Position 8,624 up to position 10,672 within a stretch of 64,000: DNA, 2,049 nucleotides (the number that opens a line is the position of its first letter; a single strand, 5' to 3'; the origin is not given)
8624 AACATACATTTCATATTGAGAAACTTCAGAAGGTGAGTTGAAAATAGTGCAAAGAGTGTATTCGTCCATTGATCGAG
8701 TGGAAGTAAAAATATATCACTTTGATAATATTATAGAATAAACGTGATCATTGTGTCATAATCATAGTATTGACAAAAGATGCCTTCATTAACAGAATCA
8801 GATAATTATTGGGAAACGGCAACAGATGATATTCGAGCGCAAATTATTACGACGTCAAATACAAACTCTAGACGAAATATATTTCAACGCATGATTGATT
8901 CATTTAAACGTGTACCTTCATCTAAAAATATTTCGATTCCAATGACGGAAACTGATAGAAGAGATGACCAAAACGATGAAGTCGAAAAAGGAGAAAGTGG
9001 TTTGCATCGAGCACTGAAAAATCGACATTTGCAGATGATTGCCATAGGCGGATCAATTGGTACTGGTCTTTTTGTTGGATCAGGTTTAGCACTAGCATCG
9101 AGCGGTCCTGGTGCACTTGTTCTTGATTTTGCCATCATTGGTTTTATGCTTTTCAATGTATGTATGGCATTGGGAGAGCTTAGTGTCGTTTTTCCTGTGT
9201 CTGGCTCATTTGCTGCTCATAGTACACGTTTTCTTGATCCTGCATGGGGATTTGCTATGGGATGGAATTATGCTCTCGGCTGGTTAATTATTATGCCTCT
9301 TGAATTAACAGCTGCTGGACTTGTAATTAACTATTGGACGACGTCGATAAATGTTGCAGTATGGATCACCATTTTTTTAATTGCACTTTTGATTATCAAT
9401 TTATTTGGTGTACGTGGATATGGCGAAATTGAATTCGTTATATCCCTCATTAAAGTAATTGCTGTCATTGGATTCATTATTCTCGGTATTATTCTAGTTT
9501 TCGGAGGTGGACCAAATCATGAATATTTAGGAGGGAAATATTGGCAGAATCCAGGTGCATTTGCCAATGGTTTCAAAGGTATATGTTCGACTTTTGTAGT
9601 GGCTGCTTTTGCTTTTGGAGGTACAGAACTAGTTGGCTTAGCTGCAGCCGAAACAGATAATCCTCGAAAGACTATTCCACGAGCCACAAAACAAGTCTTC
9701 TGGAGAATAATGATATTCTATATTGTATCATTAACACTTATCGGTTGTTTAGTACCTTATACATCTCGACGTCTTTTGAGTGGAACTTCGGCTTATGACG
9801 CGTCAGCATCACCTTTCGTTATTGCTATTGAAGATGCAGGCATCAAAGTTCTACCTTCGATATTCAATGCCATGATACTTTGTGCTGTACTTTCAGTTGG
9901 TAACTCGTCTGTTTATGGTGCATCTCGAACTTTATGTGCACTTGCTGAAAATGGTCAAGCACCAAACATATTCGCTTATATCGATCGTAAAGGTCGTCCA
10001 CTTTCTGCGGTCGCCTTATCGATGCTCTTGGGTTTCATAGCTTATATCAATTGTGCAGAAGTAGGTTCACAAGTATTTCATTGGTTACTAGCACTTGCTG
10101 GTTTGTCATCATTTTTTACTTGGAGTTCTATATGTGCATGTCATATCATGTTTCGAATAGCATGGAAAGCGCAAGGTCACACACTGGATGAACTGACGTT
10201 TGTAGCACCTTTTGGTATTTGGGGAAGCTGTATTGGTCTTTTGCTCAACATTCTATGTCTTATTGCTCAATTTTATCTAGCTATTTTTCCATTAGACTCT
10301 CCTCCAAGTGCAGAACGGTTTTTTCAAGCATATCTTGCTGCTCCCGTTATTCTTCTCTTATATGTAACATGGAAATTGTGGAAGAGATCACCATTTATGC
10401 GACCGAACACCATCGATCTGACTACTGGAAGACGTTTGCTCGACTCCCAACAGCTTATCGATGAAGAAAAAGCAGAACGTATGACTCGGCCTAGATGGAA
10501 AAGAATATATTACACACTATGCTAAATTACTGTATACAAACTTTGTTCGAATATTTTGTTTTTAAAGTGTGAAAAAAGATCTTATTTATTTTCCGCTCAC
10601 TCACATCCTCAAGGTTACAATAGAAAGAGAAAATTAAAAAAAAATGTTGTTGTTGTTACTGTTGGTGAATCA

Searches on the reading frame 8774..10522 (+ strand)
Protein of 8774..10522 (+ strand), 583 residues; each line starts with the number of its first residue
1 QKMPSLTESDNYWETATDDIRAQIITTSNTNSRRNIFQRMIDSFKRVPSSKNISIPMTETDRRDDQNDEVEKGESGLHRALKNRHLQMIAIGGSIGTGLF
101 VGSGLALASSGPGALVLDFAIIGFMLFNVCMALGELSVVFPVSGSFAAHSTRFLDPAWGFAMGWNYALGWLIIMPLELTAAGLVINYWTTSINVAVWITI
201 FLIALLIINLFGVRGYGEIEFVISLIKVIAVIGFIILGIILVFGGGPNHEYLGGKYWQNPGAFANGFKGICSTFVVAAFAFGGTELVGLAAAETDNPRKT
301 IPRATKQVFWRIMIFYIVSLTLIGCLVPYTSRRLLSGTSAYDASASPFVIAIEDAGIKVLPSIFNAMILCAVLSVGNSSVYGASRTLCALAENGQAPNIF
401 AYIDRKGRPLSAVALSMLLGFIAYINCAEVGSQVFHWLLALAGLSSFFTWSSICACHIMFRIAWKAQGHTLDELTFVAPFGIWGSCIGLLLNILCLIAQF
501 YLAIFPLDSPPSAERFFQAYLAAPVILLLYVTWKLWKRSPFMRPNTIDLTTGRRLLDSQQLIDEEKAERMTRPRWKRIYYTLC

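Call 43: search_protein_families(library=pfam, proteins=[window:8774-10522:+], max_evalue=0.001)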
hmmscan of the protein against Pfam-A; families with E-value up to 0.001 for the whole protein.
window:8774-10522:+ (583 aa): 2 families
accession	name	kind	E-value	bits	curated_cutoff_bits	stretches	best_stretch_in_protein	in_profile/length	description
PF00324.27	AA_permease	-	1e-153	512.9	24.6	1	85-541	1-465/470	Amino acid permease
PF13520.12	AA_permease_2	-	2e-33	116.4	27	1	88-519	8-420/427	Amino acid permease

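Call 46: list_cluster_members(proteins=[window:8780-10519:+, window:5124-6146:+, window:20102-21121:+, window:36827-37939:+, window:51725-52882:+, window:1439-2386:+, window:33202-34065:-, window:33202-34128:-, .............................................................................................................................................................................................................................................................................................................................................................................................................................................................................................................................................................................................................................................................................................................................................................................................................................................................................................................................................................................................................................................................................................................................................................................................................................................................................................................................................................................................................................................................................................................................])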
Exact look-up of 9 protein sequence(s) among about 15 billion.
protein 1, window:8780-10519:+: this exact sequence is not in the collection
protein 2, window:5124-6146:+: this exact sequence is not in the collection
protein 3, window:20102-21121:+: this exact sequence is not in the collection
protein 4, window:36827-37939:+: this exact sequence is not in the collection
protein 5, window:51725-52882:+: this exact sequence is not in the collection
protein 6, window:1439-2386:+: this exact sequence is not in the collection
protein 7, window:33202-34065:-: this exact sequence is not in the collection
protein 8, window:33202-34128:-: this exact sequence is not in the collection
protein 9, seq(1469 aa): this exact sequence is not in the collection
